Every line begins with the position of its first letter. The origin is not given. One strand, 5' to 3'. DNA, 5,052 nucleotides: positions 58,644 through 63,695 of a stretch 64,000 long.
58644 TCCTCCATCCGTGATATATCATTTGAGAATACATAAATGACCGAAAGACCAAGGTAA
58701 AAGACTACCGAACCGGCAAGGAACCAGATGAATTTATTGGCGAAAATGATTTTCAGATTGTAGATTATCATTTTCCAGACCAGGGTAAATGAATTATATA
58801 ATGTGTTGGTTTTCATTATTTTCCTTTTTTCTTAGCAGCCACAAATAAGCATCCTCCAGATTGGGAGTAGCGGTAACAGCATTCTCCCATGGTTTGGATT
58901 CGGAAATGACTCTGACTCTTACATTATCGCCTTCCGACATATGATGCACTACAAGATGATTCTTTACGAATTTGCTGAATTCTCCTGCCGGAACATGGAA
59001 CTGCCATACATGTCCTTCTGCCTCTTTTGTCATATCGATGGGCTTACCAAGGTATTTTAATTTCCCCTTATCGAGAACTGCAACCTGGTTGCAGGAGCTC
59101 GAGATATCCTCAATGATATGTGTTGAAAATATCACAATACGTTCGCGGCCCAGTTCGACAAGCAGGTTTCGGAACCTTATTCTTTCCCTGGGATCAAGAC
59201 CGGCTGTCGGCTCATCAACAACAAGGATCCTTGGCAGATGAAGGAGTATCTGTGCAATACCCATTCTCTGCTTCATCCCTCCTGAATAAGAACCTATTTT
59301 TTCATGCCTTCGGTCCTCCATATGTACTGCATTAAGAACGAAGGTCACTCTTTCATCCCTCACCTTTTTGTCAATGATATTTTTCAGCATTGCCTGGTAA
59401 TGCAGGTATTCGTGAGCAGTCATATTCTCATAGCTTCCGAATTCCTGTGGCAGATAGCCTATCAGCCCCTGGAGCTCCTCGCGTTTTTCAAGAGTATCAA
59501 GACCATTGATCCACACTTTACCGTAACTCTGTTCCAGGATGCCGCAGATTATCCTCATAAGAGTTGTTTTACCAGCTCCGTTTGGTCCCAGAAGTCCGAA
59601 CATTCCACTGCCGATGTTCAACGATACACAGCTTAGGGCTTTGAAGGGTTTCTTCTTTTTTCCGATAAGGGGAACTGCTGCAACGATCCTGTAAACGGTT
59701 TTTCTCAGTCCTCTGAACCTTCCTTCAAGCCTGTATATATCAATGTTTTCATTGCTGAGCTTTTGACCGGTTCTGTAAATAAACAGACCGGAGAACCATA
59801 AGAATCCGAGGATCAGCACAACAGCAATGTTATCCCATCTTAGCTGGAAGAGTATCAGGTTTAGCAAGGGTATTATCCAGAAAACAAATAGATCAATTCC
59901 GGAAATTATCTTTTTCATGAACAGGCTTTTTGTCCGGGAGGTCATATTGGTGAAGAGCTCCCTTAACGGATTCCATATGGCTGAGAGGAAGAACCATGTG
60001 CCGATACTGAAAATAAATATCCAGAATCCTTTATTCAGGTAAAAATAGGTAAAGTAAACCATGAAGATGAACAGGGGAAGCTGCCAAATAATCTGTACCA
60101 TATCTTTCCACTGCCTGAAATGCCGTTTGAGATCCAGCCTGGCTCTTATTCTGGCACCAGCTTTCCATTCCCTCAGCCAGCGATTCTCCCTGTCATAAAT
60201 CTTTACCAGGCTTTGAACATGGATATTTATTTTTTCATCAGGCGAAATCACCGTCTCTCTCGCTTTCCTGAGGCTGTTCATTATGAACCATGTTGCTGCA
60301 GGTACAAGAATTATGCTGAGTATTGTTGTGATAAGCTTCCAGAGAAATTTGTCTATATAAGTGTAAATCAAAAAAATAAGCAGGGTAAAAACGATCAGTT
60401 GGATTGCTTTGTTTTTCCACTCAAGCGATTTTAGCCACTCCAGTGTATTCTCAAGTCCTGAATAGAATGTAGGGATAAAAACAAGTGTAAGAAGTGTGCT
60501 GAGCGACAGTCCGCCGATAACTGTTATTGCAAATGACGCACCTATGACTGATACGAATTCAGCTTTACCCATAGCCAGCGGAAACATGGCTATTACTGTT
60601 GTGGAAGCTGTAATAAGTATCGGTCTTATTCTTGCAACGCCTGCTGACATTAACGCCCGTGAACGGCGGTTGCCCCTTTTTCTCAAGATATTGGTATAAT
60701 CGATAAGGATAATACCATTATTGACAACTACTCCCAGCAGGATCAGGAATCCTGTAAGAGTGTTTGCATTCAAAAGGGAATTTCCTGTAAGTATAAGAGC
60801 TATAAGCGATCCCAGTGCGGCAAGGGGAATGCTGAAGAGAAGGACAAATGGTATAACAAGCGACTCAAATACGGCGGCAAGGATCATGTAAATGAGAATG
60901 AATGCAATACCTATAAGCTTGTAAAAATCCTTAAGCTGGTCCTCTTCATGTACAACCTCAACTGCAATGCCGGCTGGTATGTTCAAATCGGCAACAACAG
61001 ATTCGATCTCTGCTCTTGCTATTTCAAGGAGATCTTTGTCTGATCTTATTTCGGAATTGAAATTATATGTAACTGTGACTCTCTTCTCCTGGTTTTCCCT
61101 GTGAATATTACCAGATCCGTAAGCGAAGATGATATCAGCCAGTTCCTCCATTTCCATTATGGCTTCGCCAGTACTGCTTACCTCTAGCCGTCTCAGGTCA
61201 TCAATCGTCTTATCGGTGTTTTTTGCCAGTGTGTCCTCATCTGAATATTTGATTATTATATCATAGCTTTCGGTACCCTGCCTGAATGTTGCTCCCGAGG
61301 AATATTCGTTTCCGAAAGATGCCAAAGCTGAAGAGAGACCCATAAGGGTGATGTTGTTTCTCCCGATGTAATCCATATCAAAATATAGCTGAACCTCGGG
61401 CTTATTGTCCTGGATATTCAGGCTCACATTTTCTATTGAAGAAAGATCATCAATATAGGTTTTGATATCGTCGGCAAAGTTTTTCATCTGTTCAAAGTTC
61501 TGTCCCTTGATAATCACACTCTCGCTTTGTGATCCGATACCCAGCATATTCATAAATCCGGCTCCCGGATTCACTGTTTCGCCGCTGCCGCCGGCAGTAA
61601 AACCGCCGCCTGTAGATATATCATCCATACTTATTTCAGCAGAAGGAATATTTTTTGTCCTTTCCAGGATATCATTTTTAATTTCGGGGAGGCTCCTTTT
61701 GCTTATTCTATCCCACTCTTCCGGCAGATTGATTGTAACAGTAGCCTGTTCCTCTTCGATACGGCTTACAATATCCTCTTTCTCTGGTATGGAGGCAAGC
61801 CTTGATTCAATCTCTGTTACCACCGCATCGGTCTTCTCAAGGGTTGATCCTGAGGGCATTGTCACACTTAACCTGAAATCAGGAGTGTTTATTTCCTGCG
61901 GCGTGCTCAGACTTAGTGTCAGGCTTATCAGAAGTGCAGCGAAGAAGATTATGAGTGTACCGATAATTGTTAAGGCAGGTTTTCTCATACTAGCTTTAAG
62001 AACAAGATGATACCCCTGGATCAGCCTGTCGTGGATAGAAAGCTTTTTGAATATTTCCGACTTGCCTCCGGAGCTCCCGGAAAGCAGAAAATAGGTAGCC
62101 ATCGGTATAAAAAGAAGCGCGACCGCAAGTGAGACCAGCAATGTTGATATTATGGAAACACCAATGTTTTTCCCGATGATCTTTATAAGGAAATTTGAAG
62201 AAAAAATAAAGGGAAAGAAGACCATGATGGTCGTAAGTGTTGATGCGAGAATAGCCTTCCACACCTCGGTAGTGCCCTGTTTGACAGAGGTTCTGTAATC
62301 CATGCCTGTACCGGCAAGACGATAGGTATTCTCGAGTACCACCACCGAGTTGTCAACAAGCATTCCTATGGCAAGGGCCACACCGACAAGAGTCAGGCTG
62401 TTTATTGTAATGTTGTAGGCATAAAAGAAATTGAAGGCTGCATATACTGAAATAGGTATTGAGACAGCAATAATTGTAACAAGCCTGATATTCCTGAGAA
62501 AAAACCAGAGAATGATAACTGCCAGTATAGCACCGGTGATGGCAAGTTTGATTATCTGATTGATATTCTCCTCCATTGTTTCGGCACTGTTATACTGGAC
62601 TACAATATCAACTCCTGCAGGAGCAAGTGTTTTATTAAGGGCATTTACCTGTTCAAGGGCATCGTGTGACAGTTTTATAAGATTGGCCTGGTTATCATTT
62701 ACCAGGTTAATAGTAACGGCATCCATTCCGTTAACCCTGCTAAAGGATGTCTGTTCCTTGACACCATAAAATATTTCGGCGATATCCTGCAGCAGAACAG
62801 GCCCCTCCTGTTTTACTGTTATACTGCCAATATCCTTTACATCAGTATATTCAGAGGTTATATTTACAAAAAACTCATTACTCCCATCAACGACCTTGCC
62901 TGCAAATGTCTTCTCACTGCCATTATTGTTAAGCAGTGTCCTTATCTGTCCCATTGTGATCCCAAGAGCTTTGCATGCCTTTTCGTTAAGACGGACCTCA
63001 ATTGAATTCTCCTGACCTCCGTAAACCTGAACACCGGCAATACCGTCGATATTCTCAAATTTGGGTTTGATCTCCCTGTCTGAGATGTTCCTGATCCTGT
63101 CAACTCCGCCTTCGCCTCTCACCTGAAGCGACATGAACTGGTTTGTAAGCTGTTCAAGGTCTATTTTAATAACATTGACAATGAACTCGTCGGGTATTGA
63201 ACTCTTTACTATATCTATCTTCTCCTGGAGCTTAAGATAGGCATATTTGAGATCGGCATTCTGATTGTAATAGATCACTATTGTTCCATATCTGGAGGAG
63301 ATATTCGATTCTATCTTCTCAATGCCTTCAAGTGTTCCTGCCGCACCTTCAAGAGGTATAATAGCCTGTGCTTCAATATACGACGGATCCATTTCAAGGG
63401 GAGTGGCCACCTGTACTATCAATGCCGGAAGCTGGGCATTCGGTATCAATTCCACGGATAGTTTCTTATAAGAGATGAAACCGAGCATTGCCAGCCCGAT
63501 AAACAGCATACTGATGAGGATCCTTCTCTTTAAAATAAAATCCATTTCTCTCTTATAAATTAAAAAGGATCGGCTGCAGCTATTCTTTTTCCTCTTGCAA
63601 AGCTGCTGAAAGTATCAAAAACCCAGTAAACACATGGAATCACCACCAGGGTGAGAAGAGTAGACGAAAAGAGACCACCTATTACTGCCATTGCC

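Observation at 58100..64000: RND permease covalently fused to an ABC half-transporter, embedded in an RND / RND::6TM::NBD / ABC-2 permease unit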

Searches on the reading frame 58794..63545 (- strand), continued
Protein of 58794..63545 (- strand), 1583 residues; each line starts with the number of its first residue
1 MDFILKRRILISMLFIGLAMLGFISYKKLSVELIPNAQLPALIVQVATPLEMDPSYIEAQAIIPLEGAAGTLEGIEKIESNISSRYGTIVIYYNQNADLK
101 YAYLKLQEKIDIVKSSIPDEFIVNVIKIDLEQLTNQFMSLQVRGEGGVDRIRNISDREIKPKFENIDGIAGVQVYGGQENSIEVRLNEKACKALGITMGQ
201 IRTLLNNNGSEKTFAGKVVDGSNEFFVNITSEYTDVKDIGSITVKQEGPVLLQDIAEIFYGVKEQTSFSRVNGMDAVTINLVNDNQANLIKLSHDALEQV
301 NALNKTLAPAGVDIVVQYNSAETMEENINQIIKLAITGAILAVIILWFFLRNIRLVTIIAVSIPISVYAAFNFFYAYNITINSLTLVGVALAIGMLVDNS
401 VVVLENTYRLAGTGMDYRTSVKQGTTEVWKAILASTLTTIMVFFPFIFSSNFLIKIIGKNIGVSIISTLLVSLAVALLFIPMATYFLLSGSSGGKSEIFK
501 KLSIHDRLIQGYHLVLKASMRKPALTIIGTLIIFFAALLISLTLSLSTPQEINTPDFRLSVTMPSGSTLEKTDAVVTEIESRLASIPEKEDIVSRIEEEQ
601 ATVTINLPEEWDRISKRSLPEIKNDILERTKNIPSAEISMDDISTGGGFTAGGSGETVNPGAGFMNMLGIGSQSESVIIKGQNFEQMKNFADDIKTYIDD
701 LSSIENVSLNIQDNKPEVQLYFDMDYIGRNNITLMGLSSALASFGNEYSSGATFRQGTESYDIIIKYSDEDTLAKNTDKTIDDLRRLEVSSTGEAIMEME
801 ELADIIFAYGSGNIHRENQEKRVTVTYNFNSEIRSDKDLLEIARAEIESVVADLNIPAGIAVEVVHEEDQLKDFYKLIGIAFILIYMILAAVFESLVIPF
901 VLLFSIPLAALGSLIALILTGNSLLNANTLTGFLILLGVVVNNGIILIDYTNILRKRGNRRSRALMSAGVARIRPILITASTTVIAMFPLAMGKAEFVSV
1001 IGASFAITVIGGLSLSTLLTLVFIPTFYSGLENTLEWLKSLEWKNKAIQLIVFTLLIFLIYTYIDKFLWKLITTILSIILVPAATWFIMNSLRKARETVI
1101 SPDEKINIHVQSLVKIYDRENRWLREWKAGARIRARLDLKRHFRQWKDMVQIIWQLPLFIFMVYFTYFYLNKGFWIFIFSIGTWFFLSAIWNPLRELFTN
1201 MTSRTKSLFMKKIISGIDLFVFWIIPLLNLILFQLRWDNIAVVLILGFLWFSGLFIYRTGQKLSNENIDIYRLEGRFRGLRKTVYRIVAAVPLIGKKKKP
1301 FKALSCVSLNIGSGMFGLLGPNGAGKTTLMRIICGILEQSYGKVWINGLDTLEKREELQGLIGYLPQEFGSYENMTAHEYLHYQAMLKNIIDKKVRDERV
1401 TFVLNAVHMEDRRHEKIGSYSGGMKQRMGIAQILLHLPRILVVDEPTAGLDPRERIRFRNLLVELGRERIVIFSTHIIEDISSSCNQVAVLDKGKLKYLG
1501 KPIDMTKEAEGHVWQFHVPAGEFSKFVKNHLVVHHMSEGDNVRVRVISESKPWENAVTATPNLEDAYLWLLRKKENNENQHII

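Call 62: get_annotated_region(hit=H2, flank=5000)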
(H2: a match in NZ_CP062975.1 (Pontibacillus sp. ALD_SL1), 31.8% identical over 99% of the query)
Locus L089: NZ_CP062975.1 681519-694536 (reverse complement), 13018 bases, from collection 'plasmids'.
description: Pontibacillus sp. ALD_SL1 plasmid unnamed, complete sequence
organism: Pontibacillus sp. ALD_SL1 (NCBI taxid 2777185)
taxonomy: Bacteria; Bacillota; Bacilli; Bacillales; Bacillaceae; Pontibacillus; Pontibacillus sp. ALD SL1
host: -; source: mangrove mud; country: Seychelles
typing (MOB-suite, as given by PLSDB): non-mobilizable
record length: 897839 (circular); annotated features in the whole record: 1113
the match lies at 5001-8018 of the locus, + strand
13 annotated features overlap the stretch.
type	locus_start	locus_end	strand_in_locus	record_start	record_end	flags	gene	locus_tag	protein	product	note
CDS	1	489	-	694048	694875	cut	-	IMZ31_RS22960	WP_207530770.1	RNA polymerase sigma factor RpoD/SigA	GO:0006352 - DNA-templated transcription initiation [Evidence IEA]; GO:0006355 - regulation of DNA-templated ...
CDS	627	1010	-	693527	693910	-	-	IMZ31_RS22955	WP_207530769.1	hypothetical protein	-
CDS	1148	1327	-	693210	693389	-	-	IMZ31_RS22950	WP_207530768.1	hypothetical protein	-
CDS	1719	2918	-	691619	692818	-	-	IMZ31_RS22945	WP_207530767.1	ABC transporter permease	-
CDS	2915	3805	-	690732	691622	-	-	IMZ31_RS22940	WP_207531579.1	ATP-binding cassette domain-containing protein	-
CDS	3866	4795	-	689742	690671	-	-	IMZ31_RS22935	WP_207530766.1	3'-5' exonuclease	-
CDS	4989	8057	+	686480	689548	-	-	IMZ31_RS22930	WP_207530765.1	efflux RND transporter permease subunit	-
CDS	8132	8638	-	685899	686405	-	-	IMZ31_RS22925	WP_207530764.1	hypothetical protein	-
CDS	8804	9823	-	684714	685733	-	-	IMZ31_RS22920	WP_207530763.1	5'-3' exonuclease H3TH domain-containing protein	-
CDS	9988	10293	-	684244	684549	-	-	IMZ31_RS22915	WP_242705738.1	DCC1-like thiol-disulfide oxidoreductase family protein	-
CDS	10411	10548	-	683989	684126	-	-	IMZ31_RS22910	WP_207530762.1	hypothetical protein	-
CDS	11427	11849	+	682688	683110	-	-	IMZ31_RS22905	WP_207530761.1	glutamine synthetase beta-grasp domain-containing protein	GO:0006542 - glutamine biosynthetic process [Evidence IEA]; GO:0006807 - nitrogen compound metabolic process [Evidence ...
CDS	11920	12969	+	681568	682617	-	-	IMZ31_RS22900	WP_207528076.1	IS1595 family transposase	-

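Call 63: get_annotated_region(hit=H4, flank=4000)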
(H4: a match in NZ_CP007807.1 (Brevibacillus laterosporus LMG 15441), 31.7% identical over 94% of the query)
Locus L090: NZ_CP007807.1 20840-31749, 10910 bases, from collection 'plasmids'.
description: Brevibacillus laterosporus LMG 15441 plasmid pBRLA33, complete sequence
organism: Brevibacillus laterosporus LMG 15441 (NCBI taxid 1042163)
taxonomy: Bacteria; Bacillota; Bacilli; Bacillales; Paenibacillaceae; Brevibacillus; Brevibacillus laterosporus; Brevibacillus laterosporus LMG 15441
host: -; source: -; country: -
typing (MOB-suite, as given by PLSDB): non-mobilizable
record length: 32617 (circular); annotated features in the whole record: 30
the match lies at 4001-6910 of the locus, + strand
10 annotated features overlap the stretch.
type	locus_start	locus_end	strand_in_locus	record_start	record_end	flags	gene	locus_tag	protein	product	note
CDS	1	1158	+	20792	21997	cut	-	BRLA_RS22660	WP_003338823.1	MFS transporter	GO:0055085 - transmembrane transport [Evidence IEA]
CDS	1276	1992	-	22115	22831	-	-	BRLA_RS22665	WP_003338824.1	response regulator transcription factor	GO:0000160 - phosphorelay signal transduction system [Evidence IEA]; GO:0006355 - regulation of DNA-templated ...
CDS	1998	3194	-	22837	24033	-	-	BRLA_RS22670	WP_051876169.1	sensor histidine kinase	-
CDS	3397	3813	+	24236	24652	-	-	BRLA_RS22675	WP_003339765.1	MarR family transcriptional regulator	GO:0006355 - regulation of DNA-templated transcription [Evidence IEA]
CDS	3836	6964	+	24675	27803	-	-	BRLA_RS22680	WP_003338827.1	efflux RND transporter permease subunit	-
CDS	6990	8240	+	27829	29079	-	-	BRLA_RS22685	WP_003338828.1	efflux RND transporter periplasmic adaptor subunit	GO:0006810 - transport [Evidence IEA]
CDS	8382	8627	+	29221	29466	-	-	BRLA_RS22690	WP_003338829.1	hypothetical protein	-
CDS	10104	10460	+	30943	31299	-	-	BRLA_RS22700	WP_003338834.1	(2Fe-2S) ferredoxin domain-containing protein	-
CDS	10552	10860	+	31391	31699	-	-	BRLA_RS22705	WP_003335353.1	helix-turn-helix domain-containing protein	-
CDS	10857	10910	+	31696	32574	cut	-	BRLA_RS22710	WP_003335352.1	IS3 family transposase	-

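Call 64: get_annotated_region(hit=H5, flank=5000)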
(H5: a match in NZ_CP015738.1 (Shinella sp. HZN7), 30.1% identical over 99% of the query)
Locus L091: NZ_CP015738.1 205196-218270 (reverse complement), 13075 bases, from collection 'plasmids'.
description: Shinella sp. HZN7 plasmid pShin-02, complete sequence
organism: Shinella sp. HZN7 (NCBI taxid 879274)
taxonomy: Bacteria; Pseudomonadota; Alphaproteobacteria; Hyphomicrobiales; Rhizobiaceae; Shinella; Shinella sp. HZN7
host: -; source: -; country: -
typing (MOB-suite, as given by PLSDB): non-mobilizable
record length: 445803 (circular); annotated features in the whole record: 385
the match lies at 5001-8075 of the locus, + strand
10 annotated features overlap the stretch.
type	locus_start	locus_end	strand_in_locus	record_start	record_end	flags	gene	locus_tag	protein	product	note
CDS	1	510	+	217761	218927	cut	-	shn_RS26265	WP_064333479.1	MFS transporter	GO:0055085 - transmembrane transport [Evidence IEA]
CDS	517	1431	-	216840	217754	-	yghU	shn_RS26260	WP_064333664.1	glutathione-dependent disulfide-bond oxidoreductase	GO:0006749 - glutathione metabolic process [Evidence IEA]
CDS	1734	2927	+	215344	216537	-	lhgO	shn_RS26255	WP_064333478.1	L-2-hydroxyglutarate oxidase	-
CDS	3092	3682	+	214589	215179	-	-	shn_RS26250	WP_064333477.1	3'-5' exonuclease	-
CDS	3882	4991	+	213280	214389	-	-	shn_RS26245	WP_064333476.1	efflux RND transporter periplasmic adaptor subunit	GO:0006810 - transport [Evidence IEA]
CDS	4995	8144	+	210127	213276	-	-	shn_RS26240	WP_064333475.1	efflux RND transporter permease subunit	-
CDS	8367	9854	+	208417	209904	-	otsA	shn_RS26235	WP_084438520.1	alpha,alpha-trehalose-phosphate synthase (UDP-forming)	-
CDS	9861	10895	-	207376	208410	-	-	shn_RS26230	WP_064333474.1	histone deacetylase family protein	-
CDS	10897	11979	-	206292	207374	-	-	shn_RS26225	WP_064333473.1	ABC transporter ATP-binding protein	-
CDS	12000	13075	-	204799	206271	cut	-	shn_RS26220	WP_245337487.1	amidase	-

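Call 79: list_cluster_members(proteins=[window:58797-63545:-, window:58103-58816:-, P0433])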
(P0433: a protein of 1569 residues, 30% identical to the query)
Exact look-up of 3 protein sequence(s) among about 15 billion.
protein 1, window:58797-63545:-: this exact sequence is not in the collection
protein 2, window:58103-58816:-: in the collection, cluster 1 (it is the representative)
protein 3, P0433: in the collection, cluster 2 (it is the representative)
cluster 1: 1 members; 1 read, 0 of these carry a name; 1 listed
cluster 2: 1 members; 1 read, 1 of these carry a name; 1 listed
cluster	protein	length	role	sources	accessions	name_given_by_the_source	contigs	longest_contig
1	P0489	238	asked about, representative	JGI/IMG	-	-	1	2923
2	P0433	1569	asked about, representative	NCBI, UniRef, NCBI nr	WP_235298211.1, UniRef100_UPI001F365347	efflux RND transporter permease subunit [Portibacter marinus] | efflux RND transporter permease subunit n=1 Tax=Portibacter marinus TaxID=2898660 ...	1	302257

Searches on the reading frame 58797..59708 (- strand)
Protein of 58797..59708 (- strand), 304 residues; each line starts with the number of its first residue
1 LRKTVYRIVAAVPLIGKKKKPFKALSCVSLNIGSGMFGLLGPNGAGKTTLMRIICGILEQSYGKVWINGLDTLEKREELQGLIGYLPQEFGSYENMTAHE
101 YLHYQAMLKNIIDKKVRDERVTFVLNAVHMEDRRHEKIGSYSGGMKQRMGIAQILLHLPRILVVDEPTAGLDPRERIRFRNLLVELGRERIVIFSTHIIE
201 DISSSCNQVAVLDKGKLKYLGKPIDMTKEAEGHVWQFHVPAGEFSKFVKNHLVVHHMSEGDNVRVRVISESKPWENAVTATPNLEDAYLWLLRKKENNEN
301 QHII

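Call 70: search_protein_families(library=ncbifam, proteins=[window:58797-59708:-], max_evalue=1e-40)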
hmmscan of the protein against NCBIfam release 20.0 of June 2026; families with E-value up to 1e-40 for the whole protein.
seq(304 aa): 4 families
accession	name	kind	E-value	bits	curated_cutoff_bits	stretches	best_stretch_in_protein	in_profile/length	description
TIGR03522.1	GldA_ABC_ATP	equivalog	5.8e-53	180.3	402.6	1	19-218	12-211/301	gliding motility-associated ABC transporter ATP-binding subunit GldA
TIGR01188.1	drrA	subfamily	9.4e-49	166.3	312.45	1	21-238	5-223/302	daunorubicin resistance ABC transporter, ATP-binding protein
TIGR03740.1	galliderm_ABC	subfamily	3.8e-42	144.5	309.75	1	17-222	8-207/223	lantibiotic protection ABC transporter ATP-binding subunit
TIGR03864.1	PQQ_ABC_ATP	hypoth_equivalog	7.8e-42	143.3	302.25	1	23-232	15-225/236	ABC transporter, ATP-binding subunit, PQQ-dependent alcohol dehydrogenase system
